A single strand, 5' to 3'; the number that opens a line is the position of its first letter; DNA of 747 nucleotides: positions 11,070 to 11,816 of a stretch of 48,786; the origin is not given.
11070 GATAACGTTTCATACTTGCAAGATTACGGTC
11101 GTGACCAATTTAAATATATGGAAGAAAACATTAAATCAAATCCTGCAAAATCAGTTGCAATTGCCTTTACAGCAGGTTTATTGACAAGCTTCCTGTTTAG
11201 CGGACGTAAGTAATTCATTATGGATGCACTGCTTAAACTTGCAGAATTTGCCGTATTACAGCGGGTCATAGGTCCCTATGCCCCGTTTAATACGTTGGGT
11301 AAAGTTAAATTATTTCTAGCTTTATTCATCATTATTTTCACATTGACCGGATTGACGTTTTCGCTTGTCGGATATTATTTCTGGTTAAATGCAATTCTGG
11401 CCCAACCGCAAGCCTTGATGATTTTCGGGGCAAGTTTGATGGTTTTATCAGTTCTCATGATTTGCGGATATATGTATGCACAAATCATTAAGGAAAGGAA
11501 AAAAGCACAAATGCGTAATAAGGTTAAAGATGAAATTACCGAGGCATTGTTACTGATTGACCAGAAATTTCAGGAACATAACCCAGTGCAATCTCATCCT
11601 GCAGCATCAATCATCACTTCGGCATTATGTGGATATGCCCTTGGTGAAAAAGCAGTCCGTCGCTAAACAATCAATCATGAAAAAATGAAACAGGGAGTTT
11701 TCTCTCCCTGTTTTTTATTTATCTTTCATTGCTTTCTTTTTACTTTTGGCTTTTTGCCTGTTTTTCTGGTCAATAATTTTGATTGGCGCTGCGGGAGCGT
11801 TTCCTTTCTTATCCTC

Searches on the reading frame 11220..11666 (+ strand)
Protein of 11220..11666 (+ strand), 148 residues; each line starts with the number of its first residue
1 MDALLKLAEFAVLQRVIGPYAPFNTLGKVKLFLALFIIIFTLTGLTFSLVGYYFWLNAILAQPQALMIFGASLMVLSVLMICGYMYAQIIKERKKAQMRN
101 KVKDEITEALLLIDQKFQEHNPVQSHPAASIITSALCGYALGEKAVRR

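Call 72: search_protein_families(library=pfam, proteins=[window:11220-11666:+], max_evalue=0.001)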
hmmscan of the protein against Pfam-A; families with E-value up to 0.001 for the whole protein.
window:11220-11666:+ (148 aa): 1 family
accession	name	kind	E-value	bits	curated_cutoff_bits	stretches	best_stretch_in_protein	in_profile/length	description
PF00335.26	Tetraspanin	-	0.00085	19.5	32.1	0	29-86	1-70/225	Tetraspanin family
